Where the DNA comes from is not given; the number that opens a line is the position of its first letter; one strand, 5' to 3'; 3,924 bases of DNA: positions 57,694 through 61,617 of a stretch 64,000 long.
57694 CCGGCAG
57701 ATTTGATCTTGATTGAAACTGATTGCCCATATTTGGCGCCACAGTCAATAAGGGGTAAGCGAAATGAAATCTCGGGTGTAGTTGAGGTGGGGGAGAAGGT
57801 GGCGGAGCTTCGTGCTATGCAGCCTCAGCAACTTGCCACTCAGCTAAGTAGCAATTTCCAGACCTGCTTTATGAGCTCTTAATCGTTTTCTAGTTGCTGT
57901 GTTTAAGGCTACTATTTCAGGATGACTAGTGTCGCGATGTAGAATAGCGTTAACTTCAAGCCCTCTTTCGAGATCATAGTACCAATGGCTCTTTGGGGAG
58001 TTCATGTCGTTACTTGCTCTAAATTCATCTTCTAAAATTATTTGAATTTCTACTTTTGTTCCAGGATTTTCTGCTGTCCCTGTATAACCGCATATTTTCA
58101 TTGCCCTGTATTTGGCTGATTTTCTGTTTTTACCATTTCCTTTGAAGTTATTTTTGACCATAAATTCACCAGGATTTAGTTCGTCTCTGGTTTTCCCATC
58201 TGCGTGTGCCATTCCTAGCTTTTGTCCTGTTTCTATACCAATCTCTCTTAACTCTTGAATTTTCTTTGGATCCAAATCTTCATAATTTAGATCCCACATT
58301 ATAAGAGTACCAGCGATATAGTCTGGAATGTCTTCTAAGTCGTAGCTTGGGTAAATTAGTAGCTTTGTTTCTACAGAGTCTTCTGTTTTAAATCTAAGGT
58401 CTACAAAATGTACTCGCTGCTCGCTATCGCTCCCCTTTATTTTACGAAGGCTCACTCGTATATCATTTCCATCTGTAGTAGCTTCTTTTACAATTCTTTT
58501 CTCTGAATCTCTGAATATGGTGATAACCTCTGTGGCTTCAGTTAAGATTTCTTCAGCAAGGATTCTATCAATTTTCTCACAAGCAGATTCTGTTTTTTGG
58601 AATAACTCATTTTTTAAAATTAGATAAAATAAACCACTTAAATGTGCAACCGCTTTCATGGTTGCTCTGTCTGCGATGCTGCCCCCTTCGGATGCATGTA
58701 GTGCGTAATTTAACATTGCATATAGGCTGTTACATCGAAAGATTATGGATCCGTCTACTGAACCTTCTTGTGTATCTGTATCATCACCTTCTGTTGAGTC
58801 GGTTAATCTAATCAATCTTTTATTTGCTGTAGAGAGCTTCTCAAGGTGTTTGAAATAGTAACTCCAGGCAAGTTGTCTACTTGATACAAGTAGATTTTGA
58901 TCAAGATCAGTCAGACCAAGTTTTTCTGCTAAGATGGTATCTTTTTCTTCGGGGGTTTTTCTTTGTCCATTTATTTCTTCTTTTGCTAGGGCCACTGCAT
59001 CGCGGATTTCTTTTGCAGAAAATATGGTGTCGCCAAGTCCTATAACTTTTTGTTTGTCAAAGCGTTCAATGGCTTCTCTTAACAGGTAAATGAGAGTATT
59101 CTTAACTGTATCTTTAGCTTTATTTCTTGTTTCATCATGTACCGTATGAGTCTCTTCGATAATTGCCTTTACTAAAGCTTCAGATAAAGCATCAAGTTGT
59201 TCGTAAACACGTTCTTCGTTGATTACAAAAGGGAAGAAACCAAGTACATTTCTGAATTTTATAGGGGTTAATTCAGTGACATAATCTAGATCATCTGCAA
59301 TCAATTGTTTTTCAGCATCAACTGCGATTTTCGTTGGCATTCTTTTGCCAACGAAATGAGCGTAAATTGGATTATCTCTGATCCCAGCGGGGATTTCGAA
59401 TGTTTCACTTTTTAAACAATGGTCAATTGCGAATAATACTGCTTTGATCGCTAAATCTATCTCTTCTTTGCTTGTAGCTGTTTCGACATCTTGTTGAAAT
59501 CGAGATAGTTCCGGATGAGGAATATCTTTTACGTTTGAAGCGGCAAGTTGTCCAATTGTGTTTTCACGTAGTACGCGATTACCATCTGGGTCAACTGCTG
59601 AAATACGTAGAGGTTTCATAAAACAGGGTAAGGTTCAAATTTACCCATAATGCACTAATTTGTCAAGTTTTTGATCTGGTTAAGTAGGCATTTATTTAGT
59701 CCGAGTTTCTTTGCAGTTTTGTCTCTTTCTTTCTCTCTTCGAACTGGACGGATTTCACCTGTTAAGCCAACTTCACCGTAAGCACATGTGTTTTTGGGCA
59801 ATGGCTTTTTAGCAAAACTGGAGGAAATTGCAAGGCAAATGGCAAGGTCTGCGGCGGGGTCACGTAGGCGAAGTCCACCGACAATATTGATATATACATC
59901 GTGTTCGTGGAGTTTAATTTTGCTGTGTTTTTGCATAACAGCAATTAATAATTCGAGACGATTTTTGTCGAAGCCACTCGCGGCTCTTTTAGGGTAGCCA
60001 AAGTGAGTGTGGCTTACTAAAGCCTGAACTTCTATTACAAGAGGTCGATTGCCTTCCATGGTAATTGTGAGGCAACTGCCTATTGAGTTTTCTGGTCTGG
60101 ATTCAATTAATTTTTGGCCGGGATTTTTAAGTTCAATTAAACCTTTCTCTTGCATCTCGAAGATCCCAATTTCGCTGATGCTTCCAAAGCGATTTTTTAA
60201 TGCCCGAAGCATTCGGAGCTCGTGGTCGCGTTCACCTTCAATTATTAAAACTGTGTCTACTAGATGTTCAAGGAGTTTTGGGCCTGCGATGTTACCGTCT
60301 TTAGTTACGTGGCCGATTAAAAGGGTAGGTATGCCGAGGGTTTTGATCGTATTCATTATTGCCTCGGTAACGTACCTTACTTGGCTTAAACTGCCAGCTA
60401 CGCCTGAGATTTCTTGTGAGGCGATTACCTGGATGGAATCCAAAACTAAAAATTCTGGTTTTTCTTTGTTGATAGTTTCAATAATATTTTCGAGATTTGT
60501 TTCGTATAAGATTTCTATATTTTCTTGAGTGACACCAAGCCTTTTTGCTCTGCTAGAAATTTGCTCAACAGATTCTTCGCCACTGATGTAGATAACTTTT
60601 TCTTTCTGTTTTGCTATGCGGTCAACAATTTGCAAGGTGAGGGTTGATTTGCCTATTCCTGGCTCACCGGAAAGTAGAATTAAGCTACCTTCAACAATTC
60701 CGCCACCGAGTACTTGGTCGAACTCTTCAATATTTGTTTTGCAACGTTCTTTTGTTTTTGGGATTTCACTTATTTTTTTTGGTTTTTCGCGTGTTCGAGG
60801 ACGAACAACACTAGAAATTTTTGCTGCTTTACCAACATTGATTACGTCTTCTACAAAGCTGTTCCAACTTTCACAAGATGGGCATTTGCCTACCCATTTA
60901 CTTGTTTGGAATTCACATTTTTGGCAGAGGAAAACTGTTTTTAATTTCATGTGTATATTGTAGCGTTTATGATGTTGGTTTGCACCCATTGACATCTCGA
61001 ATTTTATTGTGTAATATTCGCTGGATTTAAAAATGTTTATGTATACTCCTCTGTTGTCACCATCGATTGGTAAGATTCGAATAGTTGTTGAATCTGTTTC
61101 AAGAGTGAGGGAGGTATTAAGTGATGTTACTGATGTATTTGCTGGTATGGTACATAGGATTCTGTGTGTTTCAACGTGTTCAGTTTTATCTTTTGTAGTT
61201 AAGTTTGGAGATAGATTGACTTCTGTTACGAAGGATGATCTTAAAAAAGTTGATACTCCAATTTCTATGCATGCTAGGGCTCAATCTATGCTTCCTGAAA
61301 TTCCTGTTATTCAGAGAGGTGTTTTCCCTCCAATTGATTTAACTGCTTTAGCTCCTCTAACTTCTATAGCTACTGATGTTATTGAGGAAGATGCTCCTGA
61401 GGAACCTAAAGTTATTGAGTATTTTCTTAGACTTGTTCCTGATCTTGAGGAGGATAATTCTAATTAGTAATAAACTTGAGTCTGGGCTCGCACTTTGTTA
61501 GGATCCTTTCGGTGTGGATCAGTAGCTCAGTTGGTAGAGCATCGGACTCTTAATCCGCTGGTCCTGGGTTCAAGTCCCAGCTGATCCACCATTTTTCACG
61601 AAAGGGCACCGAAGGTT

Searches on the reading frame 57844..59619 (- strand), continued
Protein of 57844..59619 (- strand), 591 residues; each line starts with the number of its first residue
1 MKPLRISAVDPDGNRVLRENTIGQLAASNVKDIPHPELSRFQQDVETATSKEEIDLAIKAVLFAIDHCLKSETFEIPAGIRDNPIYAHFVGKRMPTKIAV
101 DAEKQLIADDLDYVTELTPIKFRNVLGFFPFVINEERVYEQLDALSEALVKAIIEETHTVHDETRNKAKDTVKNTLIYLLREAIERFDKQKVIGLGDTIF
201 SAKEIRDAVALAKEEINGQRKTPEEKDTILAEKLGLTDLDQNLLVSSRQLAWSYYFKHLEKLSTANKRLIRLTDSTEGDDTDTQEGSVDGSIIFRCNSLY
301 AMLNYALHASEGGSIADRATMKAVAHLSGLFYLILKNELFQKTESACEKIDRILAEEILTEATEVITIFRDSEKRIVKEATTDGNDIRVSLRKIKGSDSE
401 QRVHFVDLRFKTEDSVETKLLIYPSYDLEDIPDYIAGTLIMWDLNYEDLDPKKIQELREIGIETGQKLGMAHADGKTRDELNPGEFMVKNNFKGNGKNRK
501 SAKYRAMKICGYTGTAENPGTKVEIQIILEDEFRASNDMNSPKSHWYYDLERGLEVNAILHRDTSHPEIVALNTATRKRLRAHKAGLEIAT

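Call 96: find_encoding_contigs(protein=P0022, flank=6000, max_places=2)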
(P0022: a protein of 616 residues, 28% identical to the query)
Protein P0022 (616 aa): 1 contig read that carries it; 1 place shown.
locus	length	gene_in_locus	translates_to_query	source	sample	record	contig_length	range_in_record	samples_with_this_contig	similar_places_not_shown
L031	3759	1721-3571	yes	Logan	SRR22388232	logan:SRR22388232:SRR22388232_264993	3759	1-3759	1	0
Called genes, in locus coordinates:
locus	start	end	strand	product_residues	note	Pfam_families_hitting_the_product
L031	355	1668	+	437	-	PF18073:Zn_ribbon_LapB, PF13481:AAA_25, PF03796:DnaB_C, PF06745:ATPase, PF23442:DUF7125, PF13191:AAA_16 (weak), PF00004:AAA (weak), PF07728:AAA_5 (weak), +1 more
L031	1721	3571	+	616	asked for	-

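Call 100: find_related_loci(query=window:57844-59619:-, collection=genome_contigs, flank=10000)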
Query window:57844-59619:- (591 aa) in genome_contigs; peptide patterns used: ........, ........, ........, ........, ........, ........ (x = any residue, [..] = any of these).
45 stretches matched a pattern, but none encodes a relative of the query by tblastn (E <= 1e-3).

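Call 102: find_related_loci(query=A3, collection=genome_contigs, flank=6000)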
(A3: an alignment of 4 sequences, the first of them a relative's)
Query A3 (569 aa) in genome_contigs; peptide patterns used: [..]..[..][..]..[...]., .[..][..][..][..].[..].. (x = any residue, [..] = any of these).
287 stretches matched a pattern; 2 encode a relative of the query (tblastn E <= 1e-3); 2 distinct loci.
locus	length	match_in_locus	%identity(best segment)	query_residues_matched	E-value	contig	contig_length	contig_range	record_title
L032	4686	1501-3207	100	1-569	0e+0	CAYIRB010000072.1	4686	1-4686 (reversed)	MAG TPA_asm: uncultured Candidatus Peribacteria bacterium isolate ERP119705_co25_662 genome assembly, contig: NODE_25594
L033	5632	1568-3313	46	1-567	5e-165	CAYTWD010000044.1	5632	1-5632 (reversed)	MAG TPA_asm: uncultured Candidatus Peribacteria bacterium isolate SRP342105_co2_394 genome assembly, contig: NODE_16713_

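Call 107: find_encoding_contigs(protein=P0020, flank=6000, max_places=2)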
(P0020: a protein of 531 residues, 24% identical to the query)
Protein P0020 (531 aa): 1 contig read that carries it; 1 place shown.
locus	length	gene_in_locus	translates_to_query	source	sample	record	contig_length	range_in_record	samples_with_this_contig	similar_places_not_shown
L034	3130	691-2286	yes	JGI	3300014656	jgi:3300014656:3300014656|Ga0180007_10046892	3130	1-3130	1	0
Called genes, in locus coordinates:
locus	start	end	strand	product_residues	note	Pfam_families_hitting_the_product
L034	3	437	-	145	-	?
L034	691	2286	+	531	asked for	-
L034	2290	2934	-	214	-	PF12895:ANAPC3 (weak), PF07719:TPR_2 (weak), PF13181:TPR_8 (weak), PF13432:TPR_16 (weak), PF23914:TPR_CcmH_CycH (weak), PF13414:TPR_11, PF14559:TPR_19, PF13431:TPR_17 (weak), +9 more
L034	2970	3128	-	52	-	?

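Call 108: search_protein_families(library=pfam, proteins=[L034:3-437:-, L028:1905-2165:-, L027:4115-5935:-, L029:2635-3957:+, L008:3261-4484:+], max_evalue=0.01)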
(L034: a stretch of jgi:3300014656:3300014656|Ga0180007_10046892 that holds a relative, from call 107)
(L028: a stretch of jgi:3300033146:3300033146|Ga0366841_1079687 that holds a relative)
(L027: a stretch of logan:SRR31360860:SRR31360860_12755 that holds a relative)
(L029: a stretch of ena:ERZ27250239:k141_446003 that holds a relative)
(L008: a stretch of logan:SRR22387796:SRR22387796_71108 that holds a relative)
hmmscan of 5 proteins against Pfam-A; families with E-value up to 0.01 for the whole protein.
L034:3-437:- (145 aa): 1 family
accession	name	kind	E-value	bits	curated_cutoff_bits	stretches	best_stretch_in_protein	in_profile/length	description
PF22783.1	BapA_N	-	0.0052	16.9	27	1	14-47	37-70/123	BapA, prefix-like domain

L028:1905-2165:- (86 aa): 1 family
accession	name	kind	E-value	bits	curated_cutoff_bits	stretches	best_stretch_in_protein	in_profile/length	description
PF00085.26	Thioredoxin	-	0.00058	20.3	23.5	1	3-83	22-99/103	Thioredoxin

L027:4115-5935:- (606 aa): 0 families

L029:2635-3957:+ (440 aa): 1 family
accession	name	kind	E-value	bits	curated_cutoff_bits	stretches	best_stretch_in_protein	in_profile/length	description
PF24965.1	TRS130_4HB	-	0.0097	16.7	25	0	136-187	35-87/98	TRS130-like four helical bundle domain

L008:3261-4484:+ (408 aa): 3 families
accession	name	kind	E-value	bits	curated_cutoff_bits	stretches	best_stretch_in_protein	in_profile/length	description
PF02867.20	Ribonuc_red_lgC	-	8.6e-49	167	23.9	1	200-406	1-216/523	Ribonucleotide reductase, barrel domain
PF03477.21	ATP-cone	-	5.8e-20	72.1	25.8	1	7-97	2-87/88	ATP cone domain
PF00317.26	Ribonuc_red_lgN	-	3e-18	66.1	28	1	116-196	3-76/77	Ribonucleotide reductase, all-alpha domain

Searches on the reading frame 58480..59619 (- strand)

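Call 13: search_protein_families(library=pfam, proteins=[window:58480-59619:-], max_evalue=10)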
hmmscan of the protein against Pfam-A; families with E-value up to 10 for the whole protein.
window:58480-59619:- (380 aa): 2 families
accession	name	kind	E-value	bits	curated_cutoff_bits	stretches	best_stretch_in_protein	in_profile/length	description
PF11219.13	DUF3014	-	0.07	13.8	25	1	240-273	108-141/156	Protein of unknown function (DUF3014)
PF18677.6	ArnB_C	-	0.11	12.8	26.3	1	132-177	3-48/72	Archaellum regulatory network B, C-terminal domain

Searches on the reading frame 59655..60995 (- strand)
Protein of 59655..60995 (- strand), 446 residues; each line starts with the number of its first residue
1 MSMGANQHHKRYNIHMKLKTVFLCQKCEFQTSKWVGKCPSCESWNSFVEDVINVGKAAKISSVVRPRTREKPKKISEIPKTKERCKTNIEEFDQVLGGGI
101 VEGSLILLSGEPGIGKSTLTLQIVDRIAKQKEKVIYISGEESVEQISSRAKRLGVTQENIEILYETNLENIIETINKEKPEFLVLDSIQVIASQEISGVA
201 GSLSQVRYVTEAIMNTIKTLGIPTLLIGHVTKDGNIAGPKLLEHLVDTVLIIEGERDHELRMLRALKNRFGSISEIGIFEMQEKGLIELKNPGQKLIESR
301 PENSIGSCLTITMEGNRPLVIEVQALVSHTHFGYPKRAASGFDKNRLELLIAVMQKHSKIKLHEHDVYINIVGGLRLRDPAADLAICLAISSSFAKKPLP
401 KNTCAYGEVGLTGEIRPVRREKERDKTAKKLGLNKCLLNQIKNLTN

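Call 3: search_protein_families(library=pfam, proteins=[window:59655-60995:-], max_evalue=1)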
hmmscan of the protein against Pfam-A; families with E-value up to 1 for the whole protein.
window:59655-60995:- (446 aa): 36 families (the best 25 are shown)
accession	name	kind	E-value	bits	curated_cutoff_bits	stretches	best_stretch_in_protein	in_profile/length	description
PF06745.19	ATPase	-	2.5e-22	79.9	26.6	2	85-160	1-77/231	KaiC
PF13481.12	AAA_25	-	1.2e-13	51.6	27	1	84-234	14-194/195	AAA domain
PF18073.7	Zn_ribbon_LapB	-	1.6e-09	37.7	25.7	1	23-49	2-28/28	Rubredoxin metal binding domain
PF03796.21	DnaB_C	-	4.6e-09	36.5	27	1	86-197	3-118/255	DnaB-like helicase C terminal domain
PF13541.12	ChlI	-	8.7e-07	29.3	27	1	356-438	34-117/121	Subunit ChlI of Mg-chelatase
PF00004.35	AAA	-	9.4e-06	26.5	21.2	1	106-222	1-97/131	ATPase family associated with various cellular activities (AAA)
PF20720.3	nSTAND3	-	1.1e-05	25.6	27.2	1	105-151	19-65/155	Novel STAND NTPase 3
PF00154.27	RecA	-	1.1e-05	25.5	27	1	92-200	40-152/262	recA bacterial DNA recombination protein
PF00005.33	ABC_tran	-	1.9e-05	25.7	25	1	100-191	8-80/137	ABC transporter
PF05362.19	Lon_C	-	1.9e-05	24.8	21.1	1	361-440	90-170/205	Lon protease (S16) C-terminal proteolytic domain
PF24883.2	NPHP3_N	-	2.3e-05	25.1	24.8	1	102-137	21-56/164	Nephrocystin 3, N-terminal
PF13191.12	AAA_16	-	3.5e-05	24.8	32.6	1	102-140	21-61/167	AAA ATPase domain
PF13173.12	AAA_14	-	8.5e-05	23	27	1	105-192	4-75/129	AAA domain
PF07088.17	GvpD_P-loop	-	0.00012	22.5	24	1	103-146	10-52/189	GvpD gas vesicle protein, P-loop domain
PF13401.12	AAA_22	-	0.00018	22.3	27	1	104-207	6-105/130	AAA domain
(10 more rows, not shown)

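Call 4: search_protein_families(library=ncbifam, proteins=[window:59655-60995:-], max_evalue=1)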
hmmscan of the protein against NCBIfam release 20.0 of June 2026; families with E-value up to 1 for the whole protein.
window:59655-60995:- (446 aa): 68 families (the best 25 are shown)
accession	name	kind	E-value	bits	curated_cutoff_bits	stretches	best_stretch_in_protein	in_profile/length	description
TIGR00416.1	sms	equivalog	4.2e-160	533.4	403.05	1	17-439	3-430/454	DNA repair protein RadA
NF006799.0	PRK09302.1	equivalog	7.8e-18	64.3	408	1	81-285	251-468/515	circadian clock protein KaiC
TIGR03881.1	KaiC_arch_4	hypoth_equivalog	4.6e-16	59.2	247.8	1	83-222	1-121/231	KaiC domain-containing protein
TIGR03880.1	KaiC_arch_3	hypoth_equivalog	5.7e-13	48.9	249.45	1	89-263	2-187/224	KaiC domain-containing protein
TIGR02902.1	spore_lonB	equivalog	5.9e-13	48.3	723.3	1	322-439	382-501/531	ATP-dependent protease LonB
TIGR02903.1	spore_lon_C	equivalog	6.2e-12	44.8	678.8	1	346-438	492-584/615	Lon family ATP-dependent protease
NF004723.0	PRK06067.1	subfamily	3.5e-10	39.8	194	1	81-153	12-84/243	flagellar accessory protein FlaH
TIGR03877.1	thermo_KaiC_1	hypoth_equivalog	7e-10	38.8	307.25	1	83-158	2-77/238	KaiC domain-containing protein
TIGR03600.1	phage_DnaB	exception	1.3e-09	37.6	498.65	1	87-175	179-271/421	phage replicative helicase, DnaB family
NF052589.1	ArlH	equivalog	5.5e-09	36.1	215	1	90-145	7-62/229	archaellum protein ArlH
TIGR00665.1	DnaB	equivalog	8.1e-09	34.8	385.25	1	74-160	167-255/435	replicative DNA helicase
TIGR02655.1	circ_KaiC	equivalog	2e-08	33.4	546.25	1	84-175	244-332/484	circadian clock protein KaiC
NF004629.0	PRK05973.1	equivalog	1e-06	27.9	156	1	99-168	60-129/237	DNA helicase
TIGR02237.1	recomb_radB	equivalog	1.1e-06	28.7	172.4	1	93-285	2-208/210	DNA repair and recombination protein RadB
NF006320.0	PRK08533.1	equivalog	1.6e-06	27.9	215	1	87-146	8-67/230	flagellar accessory protein FlaH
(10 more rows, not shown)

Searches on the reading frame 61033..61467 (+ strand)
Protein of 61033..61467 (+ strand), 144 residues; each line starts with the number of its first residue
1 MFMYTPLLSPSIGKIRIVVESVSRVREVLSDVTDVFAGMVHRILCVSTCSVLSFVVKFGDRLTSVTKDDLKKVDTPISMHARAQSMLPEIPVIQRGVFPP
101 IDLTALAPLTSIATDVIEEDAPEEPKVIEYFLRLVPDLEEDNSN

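Call 3: search_protein_families(library=pfam, proteins=[window:61033-61467:+], max_evalue=1)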
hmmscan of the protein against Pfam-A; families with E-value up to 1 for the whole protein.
window:61033-61467:+ (144 aa): 1 family
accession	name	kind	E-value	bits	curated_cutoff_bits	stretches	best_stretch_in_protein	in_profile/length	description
PF09775.14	Keratin_assoc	-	0.055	13.6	23.5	1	33-58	80-104/129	Keratinocyte-associated protein 2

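Call 108: search_protein_families(library=pfam, proteins=[window:61033-61467:+], max_evalue=0.01)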
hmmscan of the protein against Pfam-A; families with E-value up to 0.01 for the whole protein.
window:61033-61467:+ (144 aa): 0 families
